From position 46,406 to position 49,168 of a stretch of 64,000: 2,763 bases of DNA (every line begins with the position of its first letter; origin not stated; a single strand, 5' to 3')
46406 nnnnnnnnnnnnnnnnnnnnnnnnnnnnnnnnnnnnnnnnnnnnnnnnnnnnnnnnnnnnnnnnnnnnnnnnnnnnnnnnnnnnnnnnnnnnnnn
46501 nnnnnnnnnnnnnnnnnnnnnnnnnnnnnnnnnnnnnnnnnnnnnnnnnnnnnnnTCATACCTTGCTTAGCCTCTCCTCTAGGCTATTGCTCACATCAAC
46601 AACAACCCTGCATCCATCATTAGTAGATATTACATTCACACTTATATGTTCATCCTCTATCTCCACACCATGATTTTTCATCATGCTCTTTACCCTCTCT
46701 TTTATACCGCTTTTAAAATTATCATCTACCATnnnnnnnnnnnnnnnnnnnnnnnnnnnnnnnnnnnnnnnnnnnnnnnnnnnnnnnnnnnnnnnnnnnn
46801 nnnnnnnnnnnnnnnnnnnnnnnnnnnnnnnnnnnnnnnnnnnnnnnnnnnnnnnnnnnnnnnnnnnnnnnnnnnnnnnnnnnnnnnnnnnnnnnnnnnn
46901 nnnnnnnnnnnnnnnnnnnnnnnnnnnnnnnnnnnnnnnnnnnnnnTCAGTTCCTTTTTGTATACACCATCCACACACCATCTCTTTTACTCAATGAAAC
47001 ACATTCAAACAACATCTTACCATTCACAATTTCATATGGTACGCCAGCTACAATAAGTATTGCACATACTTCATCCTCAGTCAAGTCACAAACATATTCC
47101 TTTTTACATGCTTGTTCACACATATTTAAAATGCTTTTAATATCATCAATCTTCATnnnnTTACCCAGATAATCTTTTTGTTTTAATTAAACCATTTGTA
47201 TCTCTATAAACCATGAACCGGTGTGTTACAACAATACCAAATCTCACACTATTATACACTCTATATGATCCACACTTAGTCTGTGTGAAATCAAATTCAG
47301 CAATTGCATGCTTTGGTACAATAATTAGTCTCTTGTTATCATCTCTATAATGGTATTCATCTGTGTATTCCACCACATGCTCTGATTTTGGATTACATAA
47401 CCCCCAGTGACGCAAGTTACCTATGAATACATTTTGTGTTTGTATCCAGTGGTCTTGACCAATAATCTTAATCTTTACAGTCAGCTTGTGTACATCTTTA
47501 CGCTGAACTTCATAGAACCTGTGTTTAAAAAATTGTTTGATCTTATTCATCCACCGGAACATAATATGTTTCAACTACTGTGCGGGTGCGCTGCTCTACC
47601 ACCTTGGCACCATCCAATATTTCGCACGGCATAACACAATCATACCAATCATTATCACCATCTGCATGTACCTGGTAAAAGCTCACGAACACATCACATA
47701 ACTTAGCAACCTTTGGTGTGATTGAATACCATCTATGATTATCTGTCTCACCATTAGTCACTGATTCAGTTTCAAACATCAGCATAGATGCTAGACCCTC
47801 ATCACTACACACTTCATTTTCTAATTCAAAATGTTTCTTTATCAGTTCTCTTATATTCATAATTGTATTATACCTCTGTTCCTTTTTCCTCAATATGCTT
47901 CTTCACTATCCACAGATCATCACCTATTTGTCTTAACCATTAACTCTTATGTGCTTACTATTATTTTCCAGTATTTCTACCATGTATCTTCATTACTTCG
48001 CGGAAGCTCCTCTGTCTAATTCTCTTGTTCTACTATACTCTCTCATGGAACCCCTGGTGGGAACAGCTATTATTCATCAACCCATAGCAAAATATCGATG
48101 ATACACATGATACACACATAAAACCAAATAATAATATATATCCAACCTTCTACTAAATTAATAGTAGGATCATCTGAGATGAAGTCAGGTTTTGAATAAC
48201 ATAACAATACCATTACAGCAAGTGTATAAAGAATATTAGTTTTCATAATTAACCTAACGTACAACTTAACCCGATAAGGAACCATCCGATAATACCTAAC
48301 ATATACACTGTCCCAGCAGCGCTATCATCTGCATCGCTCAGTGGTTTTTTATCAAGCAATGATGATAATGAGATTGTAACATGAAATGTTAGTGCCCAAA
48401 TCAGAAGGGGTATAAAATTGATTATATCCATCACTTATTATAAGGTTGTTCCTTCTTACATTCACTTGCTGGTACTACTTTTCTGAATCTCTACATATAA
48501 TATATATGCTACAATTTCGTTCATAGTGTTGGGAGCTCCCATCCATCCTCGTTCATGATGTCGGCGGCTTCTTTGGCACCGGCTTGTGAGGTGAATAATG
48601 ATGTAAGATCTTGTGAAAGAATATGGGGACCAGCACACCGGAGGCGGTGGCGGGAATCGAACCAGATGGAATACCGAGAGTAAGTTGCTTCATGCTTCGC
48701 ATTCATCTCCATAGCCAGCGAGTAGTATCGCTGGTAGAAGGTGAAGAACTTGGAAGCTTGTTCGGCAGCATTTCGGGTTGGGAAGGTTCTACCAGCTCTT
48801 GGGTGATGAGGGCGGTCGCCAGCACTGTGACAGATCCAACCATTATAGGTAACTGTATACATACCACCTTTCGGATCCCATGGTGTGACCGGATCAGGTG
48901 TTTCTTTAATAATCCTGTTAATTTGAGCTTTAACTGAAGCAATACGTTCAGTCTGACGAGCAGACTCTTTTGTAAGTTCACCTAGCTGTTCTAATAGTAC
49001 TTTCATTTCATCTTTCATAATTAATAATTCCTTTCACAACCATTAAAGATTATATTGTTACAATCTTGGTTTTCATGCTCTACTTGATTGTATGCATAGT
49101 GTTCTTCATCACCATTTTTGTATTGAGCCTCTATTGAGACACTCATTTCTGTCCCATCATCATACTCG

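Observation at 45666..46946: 1.3 kb ORF-free region with three inverted promoter copies, a GC-rich structured segment, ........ purine repeats, palindromes and iteron-like direct repeats: candidate large ncRNA and/or replication origin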

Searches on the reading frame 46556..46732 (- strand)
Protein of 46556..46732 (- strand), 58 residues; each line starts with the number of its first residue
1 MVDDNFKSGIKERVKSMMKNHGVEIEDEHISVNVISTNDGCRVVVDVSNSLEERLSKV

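Call 26: search_protein_families(library=phrogs, proteins=[window:46556-46732:-], max_evalue=0.01)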
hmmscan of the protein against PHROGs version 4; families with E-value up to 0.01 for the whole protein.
window:46556-46732:- (58 aa): 0 families

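Call 27: search_protein_families(library=pfam, proteins=[window:46556-46732:-], max_evalue=0.01)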
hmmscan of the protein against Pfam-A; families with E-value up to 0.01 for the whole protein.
window:46556-46732:- (58 aa): 0 families

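Call 86: search_protein_representatives(protein=window:46556-46732:-)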
Query: 58 residues. Proteins with E-value up to 0.001 (for the whole library): 1; up to 1e-10: 1; up to 1e-30: 0. The best 1 are listed.
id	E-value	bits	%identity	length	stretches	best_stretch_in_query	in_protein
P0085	3.2e-29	114.1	100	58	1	1-58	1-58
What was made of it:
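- Tried and rejected: The 58-aa ORF is an orphan (call 86).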

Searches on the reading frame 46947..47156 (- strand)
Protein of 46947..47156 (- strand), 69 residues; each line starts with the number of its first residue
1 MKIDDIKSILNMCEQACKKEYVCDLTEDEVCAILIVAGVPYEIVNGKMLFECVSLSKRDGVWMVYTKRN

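Call 21: find_encoding_contigs(protein=window:46947-47156:-, flank=10000, max_places=10)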
Protein window:46947-47156:- (69 aa): 7 contigs read that carry it; 5 places shown.
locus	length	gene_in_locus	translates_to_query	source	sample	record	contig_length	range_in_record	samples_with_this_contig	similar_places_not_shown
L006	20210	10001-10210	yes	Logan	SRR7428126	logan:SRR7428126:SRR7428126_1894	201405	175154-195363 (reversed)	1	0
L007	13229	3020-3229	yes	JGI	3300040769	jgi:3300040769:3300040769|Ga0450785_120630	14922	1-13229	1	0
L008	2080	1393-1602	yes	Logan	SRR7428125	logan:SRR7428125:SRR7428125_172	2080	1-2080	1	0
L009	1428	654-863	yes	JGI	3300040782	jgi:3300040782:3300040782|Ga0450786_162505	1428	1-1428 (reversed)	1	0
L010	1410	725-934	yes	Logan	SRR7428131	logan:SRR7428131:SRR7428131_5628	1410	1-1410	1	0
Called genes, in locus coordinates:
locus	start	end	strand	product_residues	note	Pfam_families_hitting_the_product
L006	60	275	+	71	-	-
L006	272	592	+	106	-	-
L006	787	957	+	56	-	-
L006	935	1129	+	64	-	-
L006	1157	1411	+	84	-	-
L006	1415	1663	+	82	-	-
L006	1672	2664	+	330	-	PF01145:Band_7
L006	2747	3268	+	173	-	-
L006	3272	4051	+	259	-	-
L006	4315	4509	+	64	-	-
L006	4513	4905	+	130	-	-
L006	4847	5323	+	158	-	-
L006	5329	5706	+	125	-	-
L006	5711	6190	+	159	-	-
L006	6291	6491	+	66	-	-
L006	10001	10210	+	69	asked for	-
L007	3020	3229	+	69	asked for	-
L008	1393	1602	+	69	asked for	-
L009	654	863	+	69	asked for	-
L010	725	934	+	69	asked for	-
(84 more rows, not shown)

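Call 26: search_protein_families(library=phrogs, proteins=[window:46947-47156:-], max_evalue=0.01)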
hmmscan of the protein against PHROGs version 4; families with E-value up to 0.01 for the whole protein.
window:46947-47156:- (69 aa): 0 families

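Call 27: search_protein_families(library=pfam, proteins=[window:46947-47156:-], max_evalue=0.01)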
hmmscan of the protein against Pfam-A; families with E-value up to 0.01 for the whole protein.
window:46947-47156:- (69 aa): 0 families

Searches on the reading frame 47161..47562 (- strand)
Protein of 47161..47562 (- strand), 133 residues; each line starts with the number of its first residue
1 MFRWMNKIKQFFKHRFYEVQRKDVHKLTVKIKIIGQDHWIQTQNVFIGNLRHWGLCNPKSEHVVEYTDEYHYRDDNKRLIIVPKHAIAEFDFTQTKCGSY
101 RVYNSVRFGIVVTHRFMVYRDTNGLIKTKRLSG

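Call 19: find_related_loci(query=window:47161-47562:-, collection=viral_contigs, flank=10000)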
Query window:47161-47562:- (133 aa) in viral_contigs; peptide patterns used: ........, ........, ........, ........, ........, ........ (x = any residue, [..] = any of these).
2 stretches matched a pattern, but none encodes a relative of the query by tblastn (E <= 1e-3).

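Call 26: search_protein_families(library=phrogs, proteins=[window:47161-47550:-], max_evalue=0.01)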
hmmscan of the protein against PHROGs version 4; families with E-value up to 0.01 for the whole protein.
window:47161-47550:- (129 aa): 0 families

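Call 27: search_protein_families(library=pfam, proteins=[window:47161-47550:-], max_evalue=0.01)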
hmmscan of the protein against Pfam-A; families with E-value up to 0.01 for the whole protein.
window:47161-47550:- (129 aa): 0 families

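Call 30: find_homologous_proteins(query=window:47161-47550:-, max_evalue=0.001)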
Query window:47161-47550:- (129 aa): 1 proteins with E <= 0.001 among 7 candidates.
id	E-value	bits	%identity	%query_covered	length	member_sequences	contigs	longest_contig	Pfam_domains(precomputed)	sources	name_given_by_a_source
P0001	1.1e-83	295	100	100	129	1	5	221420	-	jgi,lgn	jgi:hypothetical protein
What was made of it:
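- Tried and rejected: The 129-aa right neighbour has only itself as a hit (call 30).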

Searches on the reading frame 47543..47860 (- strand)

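Call 26: search_protein_families(library=phrogs, proteins=[window:47543-47860:-], max_evalue=0.01)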
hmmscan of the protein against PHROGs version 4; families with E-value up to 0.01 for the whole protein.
window:47543-47860:- (105 aa): 1 family
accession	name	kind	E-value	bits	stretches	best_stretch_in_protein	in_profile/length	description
phrog_11684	-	unknown function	0.00033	21.8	1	33-100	36-106/107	-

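Call 27: search_protein_families(library=pfam, proteins=[window:47543-47860:-], max_evalue=0.01)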
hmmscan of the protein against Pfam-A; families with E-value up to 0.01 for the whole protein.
window:47543-47860:- (105 aa): 0 families

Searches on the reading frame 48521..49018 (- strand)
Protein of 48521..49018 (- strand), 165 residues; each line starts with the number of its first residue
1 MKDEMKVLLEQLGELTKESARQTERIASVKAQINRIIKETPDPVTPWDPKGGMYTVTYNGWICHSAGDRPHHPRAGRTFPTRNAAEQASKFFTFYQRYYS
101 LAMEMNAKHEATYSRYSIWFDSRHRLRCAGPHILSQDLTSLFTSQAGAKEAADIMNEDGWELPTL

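Call 26: search_protein_families(library=phrogs, proteins=[window:48521-49018:-], max_evalue=0.01)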
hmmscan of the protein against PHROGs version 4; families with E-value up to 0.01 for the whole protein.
window:48521-49018:- (165 aa): 0 families

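Call 27: search_protein_families(library=pfam, proteins=[window:48521-49018:-], max_evalue=0.01)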
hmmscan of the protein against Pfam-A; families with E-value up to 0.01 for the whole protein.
window:48521-49018:- (165 aa): 1 family
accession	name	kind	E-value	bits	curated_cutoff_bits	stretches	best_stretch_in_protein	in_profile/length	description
PF24422.1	DUF7552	-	0.0022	18.6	27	1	62-95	22-54/76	Domain of unknown function (DUF7552)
